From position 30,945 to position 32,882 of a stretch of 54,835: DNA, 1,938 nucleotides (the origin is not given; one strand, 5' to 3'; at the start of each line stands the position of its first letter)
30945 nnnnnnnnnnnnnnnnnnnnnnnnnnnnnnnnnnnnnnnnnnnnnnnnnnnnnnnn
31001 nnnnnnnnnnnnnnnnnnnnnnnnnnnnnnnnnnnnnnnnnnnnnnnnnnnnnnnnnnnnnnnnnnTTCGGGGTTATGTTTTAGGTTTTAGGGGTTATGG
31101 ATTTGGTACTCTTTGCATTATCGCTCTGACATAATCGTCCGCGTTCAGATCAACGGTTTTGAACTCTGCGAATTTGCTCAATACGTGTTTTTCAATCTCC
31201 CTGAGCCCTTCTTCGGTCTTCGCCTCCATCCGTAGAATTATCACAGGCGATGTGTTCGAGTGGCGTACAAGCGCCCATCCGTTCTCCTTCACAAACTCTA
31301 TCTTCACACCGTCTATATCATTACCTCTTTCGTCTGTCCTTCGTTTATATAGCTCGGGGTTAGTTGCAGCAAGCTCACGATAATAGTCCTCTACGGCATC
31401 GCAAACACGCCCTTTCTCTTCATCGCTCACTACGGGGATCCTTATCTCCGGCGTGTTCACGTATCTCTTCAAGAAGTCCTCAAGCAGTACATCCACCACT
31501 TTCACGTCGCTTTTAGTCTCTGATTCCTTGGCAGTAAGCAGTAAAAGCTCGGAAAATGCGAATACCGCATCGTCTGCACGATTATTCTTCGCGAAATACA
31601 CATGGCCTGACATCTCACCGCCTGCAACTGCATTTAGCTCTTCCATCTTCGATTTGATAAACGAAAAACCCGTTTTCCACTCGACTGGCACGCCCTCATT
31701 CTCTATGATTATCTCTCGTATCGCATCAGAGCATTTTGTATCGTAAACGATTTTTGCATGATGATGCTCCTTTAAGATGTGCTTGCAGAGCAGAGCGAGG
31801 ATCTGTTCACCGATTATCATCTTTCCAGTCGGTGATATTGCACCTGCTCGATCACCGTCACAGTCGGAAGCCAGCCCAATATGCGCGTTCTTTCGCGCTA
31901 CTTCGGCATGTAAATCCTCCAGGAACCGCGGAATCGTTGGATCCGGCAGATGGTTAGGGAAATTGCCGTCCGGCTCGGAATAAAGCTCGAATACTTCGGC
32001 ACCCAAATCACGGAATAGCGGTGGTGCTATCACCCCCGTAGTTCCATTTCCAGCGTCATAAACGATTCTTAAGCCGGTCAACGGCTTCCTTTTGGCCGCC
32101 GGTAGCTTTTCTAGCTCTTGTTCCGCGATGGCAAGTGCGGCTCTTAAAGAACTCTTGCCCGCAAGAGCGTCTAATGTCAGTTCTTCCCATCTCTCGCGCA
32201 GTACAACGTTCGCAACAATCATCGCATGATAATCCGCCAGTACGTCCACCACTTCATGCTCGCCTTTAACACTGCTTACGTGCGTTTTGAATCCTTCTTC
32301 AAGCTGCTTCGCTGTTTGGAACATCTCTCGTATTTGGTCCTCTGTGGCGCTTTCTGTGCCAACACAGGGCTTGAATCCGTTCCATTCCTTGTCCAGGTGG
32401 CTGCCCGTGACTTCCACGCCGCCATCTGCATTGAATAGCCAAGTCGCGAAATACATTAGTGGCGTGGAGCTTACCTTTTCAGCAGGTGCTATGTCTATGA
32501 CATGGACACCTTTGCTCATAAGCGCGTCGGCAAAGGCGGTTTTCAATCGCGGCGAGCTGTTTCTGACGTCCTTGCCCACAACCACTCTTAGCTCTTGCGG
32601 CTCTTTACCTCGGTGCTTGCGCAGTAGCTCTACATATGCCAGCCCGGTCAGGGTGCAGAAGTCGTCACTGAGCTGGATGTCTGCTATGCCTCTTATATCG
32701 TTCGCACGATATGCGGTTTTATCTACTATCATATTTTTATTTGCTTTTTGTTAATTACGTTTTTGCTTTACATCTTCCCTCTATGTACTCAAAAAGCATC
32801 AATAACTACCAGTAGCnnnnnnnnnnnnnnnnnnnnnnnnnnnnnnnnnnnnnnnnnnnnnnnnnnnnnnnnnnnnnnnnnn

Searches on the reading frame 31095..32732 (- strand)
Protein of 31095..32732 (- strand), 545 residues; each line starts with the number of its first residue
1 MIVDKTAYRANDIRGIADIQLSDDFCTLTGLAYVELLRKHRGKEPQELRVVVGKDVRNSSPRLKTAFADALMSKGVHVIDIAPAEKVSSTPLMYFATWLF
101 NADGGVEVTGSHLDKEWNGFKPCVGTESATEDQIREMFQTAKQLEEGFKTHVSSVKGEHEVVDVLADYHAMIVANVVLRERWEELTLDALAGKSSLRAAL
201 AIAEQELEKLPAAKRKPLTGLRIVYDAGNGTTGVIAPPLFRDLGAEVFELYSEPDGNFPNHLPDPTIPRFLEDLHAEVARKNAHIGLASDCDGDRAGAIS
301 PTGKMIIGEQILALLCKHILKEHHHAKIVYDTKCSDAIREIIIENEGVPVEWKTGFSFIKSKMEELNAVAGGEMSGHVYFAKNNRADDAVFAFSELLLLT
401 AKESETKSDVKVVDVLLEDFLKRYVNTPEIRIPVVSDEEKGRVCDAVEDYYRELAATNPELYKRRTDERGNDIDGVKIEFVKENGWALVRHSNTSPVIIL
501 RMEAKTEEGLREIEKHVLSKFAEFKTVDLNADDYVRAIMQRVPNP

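Call 62: search_protein_families(library=pfam, proteins=[window:31095-32732:-], max_evalue=0.00001)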
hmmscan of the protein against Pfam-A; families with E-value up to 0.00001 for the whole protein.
window:31095-32732:- (545 aa): 4 families
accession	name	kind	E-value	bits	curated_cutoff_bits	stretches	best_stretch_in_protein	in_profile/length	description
PF02878.22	PGM_PMM_I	-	1.5e-23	83.4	22.5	1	8-142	4-135/138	Phosphoglucomutase/phosphomannomutase, alpha/beta/alpha domain I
PF02880.22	PGM_PMM_III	-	2.6e-21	76.3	20.7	1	308-409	2-106/115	Phosphoglucomutase/phosphomannomutase, alpha/beta/alpha domain III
PF02879.22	PGM_PMM_II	-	5.2e-19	69.1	29.3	1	215-303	15-103/103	Phosphoglucomutase/phosphomannomutase, alpha/beta/alpha domain II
PF00408.26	PGM_PMM_IV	-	8.9e-09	35.7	23.1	1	472-517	22-65/68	Phosphoglucomutase/phosphomannomutase, C-terminal domain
